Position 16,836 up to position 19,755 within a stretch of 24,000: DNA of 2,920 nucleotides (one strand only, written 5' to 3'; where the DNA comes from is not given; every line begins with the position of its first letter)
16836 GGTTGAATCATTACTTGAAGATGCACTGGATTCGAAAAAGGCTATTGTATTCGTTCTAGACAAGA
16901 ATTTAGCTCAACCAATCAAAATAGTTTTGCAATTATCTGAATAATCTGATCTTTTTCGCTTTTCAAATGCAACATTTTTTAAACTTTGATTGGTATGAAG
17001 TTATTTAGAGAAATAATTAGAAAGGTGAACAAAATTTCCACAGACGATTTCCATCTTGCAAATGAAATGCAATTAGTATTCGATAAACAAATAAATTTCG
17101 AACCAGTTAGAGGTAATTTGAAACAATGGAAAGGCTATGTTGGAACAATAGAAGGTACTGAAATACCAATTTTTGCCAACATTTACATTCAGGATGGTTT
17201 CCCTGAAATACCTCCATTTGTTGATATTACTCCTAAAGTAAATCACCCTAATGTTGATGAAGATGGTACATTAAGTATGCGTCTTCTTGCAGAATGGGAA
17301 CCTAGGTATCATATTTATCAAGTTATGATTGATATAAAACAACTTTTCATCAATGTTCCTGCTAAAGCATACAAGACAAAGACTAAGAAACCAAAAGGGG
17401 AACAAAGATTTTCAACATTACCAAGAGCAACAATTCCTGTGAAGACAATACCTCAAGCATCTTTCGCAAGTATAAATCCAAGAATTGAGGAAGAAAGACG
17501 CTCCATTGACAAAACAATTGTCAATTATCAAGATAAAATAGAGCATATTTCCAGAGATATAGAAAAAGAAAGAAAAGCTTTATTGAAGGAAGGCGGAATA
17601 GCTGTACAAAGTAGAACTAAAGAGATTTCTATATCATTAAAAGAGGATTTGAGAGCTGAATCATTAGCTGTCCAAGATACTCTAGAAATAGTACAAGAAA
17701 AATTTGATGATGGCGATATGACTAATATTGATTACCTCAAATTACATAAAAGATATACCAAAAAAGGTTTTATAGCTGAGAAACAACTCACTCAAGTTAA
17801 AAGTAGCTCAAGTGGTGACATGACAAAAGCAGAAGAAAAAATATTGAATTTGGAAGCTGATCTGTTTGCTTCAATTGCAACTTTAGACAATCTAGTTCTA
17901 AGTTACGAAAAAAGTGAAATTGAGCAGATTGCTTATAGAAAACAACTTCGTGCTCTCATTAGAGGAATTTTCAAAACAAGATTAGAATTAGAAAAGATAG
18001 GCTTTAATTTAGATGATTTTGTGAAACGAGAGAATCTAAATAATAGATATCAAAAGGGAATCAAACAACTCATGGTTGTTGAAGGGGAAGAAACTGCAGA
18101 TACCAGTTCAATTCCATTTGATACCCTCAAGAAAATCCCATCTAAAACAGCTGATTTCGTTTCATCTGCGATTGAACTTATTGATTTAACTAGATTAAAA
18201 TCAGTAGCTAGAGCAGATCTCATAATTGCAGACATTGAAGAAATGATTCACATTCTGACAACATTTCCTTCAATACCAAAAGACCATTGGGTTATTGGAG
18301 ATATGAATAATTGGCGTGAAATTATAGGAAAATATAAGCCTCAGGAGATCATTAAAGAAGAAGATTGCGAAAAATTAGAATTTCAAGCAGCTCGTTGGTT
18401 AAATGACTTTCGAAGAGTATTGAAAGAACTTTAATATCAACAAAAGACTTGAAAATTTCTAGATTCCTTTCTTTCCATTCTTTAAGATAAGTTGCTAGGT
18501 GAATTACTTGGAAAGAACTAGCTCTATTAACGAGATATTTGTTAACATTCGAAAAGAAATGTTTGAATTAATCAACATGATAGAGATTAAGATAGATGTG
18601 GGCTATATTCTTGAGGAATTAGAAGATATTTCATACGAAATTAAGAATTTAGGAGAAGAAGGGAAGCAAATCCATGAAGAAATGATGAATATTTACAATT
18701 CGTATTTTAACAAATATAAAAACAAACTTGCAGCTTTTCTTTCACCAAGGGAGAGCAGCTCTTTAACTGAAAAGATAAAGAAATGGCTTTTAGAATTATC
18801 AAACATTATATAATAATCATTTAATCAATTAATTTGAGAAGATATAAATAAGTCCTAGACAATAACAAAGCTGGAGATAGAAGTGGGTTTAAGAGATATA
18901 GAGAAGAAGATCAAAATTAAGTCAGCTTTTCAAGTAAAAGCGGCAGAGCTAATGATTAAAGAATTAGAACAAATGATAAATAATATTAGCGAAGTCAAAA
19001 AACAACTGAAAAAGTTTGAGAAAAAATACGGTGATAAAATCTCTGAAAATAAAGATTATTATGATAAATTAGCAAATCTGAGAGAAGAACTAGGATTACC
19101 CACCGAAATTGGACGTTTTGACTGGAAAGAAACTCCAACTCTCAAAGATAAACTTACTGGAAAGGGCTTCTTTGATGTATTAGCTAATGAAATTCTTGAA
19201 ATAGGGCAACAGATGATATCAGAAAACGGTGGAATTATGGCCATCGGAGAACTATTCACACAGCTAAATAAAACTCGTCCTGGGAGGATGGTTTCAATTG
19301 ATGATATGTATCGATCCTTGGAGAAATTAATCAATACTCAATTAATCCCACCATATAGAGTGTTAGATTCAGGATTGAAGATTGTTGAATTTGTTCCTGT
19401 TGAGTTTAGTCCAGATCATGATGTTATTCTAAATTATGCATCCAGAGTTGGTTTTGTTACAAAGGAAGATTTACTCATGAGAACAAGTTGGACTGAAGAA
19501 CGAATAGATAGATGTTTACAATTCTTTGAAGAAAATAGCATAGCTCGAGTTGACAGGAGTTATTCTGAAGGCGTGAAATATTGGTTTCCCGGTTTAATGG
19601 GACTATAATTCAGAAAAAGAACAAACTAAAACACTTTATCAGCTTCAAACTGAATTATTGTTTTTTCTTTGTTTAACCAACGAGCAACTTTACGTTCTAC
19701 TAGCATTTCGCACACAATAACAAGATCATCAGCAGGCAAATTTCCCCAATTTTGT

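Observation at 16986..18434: Single-chain ESCRT-I: an E2-like UEV domain that keeps HPN but has Ser at the catalytic-Cys position, fused through a coiled coil to a full-length Vps28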

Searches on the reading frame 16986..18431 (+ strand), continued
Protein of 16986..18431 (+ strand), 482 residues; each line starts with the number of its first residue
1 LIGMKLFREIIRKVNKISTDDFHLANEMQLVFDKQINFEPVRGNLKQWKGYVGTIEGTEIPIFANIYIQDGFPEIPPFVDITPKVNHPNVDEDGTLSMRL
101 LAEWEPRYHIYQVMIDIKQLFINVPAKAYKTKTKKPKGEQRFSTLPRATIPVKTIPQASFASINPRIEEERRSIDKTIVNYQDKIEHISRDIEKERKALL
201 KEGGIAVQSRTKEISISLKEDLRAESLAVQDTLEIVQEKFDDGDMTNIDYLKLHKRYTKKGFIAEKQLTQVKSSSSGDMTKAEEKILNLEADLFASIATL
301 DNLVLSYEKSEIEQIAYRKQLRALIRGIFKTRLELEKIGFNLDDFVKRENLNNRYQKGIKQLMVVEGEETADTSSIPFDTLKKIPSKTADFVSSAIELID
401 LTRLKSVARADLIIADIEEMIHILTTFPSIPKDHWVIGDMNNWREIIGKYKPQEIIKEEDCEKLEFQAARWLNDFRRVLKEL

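Call 66: search_protein_families(library=pfam, alignment_id=A1, max_evalue=0.001)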
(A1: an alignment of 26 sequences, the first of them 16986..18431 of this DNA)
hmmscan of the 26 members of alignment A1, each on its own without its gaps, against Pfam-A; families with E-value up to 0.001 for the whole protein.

A. member 1, window:16986-18431:+ (482 aa): 4 families
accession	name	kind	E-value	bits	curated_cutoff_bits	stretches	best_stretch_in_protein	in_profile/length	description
PF00179.31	UQ_con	-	1.7e-11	44.3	27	1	35-123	16-110/140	Ubiquitin-conjugating enzyme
PF03997.17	VPS28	-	3.3e-09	37.2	24.5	1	291-479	2-188/188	VPS28 protein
PF05743.18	UEV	-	0.00046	20.5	27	0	56-120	44-114/121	UEV domain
PF09454.15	Vps23_core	-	0.00055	20.3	26.8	0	221-263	15-57/64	Vps23 core domain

B. families by the number of members that match (of 26 scanned): 6 families
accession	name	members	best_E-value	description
PF00179.31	UQ_con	26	1.2e-15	Ubiquitin-conjugating enzyme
PF03997.17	VPS28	26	3.7e-13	VPS28 protein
PF09454.15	Vps23_core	24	2.7e-09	Vps23 core domain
PF05743.18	UEV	20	3e-07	UEV domain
PF07407.17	Seadorna_VP6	2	0.00046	Seadornavirus VP6 protein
PF24531.2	ANC1_spectrin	1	0.00028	Nuclear anchorage protein 1, spectrin repeat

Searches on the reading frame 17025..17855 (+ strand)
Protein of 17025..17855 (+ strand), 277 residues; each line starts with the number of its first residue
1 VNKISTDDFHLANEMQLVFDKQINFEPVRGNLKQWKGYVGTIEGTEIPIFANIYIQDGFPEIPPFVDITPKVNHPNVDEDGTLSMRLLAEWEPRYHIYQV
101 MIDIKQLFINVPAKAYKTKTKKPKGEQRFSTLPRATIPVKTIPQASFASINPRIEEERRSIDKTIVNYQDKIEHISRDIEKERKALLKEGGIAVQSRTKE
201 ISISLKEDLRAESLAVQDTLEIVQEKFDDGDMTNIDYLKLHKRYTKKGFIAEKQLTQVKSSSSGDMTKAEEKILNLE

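Call 21: search_protein_representatives(protein=window:17025-17855:+)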
Query: 277 residues. Proteins with E-value up to 0.001 (for the whole library): 101; up to 1e-10: 49; up to 1e-30: 5. The best 101 are listed.
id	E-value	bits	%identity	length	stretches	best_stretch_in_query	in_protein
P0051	3.8e-102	357.7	70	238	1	15-247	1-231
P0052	8.7e-71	255.0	47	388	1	1-277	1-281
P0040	4.1e-70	252.8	49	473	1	4-274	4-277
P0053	7.2e-59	215.9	48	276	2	6-212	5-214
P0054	2.0e-40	155.5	87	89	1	1-84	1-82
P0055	1.5e-30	123.1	33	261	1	8-260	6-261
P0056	6.8e-25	104.6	93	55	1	1-55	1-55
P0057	7.3e-25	104.5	30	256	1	8-263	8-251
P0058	1.3e-24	103.6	34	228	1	11-253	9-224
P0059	1.7e-24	103.3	30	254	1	2-258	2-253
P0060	3.6e-24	102.2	32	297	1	7-258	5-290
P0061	2.6e-23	99.4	32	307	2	7-121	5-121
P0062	3.7e-23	98.9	32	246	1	8-256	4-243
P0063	9.9e-23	97.5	31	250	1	6-258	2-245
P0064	1.0e-22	97.4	34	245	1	7-259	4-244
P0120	7.8e-05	38.8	29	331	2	43-164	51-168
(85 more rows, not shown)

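Call 27: search_solved_structures(query=P0120, max_evalue=0.001, show_alignments=1)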
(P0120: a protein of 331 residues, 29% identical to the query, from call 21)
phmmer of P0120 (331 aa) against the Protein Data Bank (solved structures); distinct sequences matched with E-value up to 0.001: 10.
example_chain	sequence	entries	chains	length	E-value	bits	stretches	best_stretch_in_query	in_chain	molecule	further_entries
4zny_A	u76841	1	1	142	1.7e-24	90.1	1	11-128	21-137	Tumor susceptibility gene 101 protein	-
5vkg_A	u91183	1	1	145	1.8e-24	90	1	11-128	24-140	Tumor susceptibility gene 101 protein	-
1kpp_A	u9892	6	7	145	1.8e-24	90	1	11-128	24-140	Tumor susceptibility gene 101 protein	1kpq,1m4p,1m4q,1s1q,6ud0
7nlc_A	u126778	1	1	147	1.9e-24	89.9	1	11-128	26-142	Tsg101 UEV domain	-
2f0r_A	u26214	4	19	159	2.5e-24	89.5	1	11-128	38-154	Tumor susceptibility gene 101 protein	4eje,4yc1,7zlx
3obq_A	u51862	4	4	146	1.1e-22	84.2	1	10-128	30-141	Tumor susceptibility gene 101 protein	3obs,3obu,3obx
3p9g_A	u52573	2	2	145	1.8e-22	83.4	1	22-128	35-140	Tumor susceptibility gene 101 protein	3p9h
6vme_B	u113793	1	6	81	3.6e-08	36.4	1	242-309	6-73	Tumor susceptibility gene 101 protein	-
3r3q_A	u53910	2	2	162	3.4e-06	30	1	21-127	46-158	Suppressor protein STP22 of temperature-sensitive alpha-factor receptor and arginine perme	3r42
1uzx_A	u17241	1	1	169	9e-06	28.6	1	21-127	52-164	VACUOLAR PROTEIN SORTING-ASSOCIATED PROTEIN VPS23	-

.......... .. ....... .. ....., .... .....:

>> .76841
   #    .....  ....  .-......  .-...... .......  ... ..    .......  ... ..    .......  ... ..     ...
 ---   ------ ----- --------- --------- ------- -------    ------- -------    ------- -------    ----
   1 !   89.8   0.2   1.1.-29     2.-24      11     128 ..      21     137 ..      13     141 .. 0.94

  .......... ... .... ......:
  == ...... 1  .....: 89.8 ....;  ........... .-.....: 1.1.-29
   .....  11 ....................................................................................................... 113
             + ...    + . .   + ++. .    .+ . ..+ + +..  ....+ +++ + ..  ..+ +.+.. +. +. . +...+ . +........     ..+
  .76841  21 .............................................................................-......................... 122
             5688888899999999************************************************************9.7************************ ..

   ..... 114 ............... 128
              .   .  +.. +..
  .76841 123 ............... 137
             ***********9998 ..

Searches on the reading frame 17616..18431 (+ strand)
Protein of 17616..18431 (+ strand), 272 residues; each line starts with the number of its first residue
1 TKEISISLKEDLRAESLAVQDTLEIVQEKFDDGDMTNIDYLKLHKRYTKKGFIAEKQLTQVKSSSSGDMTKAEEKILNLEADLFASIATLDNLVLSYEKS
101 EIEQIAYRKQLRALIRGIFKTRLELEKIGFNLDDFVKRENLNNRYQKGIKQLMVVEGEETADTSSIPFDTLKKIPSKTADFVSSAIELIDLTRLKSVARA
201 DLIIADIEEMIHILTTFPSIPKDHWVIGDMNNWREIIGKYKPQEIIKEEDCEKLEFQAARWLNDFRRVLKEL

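Call 28: search_solved_structures(query=window:17616-18431:+, max_evalue=1, show_alignments=3)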
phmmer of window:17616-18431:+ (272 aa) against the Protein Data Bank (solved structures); distinct sequences matched with E-value up to 1: 1.
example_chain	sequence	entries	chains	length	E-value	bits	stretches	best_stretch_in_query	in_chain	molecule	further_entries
9jsa_A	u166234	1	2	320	0.93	12.5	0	32-68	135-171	Outer Surface Protein A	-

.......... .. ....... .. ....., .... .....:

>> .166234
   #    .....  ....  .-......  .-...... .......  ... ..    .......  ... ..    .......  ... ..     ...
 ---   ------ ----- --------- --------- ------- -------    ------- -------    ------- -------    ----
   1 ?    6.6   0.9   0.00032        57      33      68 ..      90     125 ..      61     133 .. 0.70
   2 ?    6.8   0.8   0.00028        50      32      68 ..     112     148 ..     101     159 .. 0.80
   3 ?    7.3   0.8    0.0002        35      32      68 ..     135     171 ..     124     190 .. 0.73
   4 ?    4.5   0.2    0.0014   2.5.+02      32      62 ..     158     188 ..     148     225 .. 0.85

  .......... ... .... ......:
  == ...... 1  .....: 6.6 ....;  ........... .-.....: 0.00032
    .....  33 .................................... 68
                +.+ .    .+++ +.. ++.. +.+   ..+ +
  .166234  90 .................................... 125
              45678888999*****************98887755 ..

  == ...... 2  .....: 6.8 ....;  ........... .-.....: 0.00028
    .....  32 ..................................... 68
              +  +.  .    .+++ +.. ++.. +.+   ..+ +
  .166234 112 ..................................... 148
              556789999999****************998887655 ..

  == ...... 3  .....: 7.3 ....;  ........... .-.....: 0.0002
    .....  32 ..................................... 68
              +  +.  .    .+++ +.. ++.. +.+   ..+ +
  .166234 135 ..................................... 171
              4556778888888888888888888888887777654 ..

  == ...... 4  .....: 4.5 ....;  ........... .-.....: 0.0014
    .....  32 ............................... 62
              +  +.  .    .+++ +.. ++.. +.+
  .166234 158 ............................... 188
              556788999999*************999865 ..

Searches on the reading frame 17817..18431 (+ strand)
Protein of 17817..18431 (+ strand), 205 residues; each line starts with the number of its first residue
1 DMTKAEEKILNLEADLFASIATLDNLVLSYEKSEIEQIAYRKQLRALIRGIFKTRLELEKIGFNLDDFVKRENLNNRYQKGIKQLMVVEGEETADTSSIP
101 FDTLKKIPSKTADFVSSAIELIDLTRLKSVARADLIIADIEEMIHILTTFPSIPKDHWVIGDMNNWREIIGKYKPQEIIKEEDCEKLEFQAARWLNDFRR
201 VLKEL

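Call 32: search_solved_structures(query=A2, max_evalue=1, show_alignments=3)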
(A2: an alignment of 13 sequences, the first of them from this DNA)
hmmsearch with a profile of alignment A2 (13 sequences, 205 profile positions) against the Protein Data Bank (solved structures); distinct sequences matched with E-value up to 1: 12.
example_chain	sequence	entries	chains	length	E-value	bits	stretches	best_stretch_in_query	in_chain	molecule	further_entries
2j9w_A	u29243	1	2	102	0.00035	23.5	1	110-203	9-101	VPS28-PROV PROTEIN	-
2f66_B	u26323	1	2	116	0.0033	20.3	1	3-70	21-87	Vacuolar protein sorting-associated protein VPS28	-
2f6m_B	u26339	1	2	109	0.0036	20.2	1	3-62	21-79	Vacuolar protein sorting-associated protein VPS28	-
2p22_B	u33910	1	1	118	0.0042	19.9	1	3-62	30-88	Vacuolar protein sorting-associated protein 28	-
2caz_B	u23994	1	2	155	0.0055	19.6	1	3-58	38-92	VACUOLAR PROTEIN SORTING-ASSOCIATED PROTEIN VPS28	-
21gi_A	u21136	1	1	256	0.015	18.2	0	64-93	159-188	A designed protein Three-twist Knot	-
3mlg_A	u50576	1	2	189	0.04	16.7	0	63-93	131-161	2X chimera of Helicobacter pylori protein HP0242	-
2f66_A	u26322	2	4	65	0.06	16.2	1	4-62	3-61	Suppressor protein STP22 of temperature-sensitive alpha-factor receptor and arginine perme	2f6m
2p22_A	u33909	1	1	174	0.1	15.4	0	7-62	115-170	Suppressor protein STP22 of temperature-sensitive alpha-factor receptor and arginine perme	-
2caz_A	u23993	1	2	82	0.27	14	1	7-62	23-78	SUPPRESSOR PROTEIN STP22 OF TEMPERATURE-SENSITIVE ALPHA-FACTOR RECEPTOR AND ARGININE PERME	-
9e5c_6t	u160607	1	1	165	0.35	13.7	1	124-202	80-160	Centrin, putative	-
6vme_E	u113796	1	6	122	0.48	13.2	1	5-50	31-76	Vacuolar protein sorting-associated protein 28 homolog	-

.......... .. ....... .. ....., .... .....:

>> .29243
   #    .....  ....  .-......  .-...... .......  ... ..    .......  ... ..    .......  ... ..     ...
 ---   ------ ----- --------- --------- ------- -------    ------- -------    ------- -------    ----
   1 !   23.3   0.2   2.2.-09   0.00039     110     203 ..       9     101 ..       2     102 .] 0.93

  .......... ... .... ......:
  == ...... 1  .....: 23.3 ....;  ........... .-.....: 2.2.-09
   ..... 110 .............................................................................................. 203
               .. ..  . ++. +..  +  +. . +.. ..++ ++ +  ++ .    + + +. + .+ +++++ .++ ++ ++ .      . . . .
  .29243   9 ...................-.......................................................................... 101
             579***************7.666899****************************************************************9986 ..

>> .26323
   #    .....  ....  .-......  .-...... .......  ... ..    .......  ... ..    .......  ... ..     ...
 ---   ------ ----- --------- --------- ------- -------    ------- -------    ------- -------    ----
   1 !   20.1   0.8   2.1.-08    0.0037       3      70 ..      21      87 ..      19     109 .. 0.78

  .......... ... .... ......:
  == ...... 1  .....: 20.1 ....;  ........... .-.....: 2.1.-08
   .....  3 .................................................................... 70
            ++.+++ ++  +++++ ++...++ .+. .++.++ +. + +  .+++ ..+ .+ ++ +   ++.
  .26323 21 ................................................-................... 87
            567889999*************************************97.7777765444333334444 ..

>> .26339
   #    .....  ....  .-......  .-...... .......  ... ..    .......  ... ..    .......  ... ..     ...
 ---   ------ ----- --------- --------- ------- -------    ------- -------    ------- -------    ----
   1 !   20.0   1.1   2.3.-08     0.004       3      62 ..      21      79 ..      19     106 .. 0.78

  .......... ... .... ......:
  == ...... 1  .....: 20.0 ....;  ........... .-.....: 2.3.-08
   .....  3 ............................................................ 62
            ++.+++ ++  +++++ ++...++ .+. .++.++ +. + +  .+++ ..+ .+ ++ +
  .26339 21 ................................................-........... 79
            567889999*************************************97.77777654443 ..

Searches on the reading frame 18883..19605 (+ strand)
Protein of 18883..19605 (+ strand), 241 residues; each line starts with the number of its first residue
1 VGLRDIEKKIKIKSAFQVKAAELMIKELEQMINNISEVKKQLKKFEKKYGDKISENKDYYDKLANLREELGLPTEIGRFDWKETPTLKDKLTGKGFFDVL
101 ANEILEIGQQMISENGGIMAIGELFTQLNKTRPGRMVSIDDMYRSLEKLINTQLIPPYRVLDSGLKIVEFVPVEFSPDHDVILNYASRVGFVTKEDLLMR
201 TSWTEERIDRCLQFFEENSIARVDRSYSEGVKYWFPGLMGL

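Call 3: search_protein_families(library=pfam, proteins=[window:18883-19605:+], max_evalue=1)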
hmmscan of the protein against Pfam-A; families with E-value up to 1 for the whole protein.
window:18883-19605:+ (241 aa): 8 families
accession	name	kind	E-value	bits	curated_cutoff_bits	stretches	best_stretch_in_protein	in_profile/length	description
PF04157.22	EAP30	-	2.3e-20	73.7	26.8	1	2-224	2-218/219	EAP30/Vps36 family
PF04136.21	COG3_N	-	0.0053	17.1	27.9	0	24-64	9-49/147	Conserved oligomeric Golgi complex subunit 3, N-terminal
PF05218.19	DUF713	-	0.025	14.8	24.5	1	10-112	20-129/185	Protein of unknown function (DUF713)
PF17287.7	POTRA_3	-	0.081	12.9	27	0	8-41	14-48/56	POTRA domain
PF06156.18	YabA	-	0.12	13.5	30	1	24-78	6-53/103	Initiation control protein YabA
PF07072.16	ZapD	-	0.14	12.3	27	1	20-80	62-118/210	Cell division protein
PF01367.25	5_3_exonuc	-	0.16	12.9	40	1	25-83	35-93/97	5'-3' exonuclease, C-terminal SAM fold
PF18928.5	DUF5677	-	0.48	10.9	27.1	1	11-72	75-133/166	Family of unknown function (DUF5677)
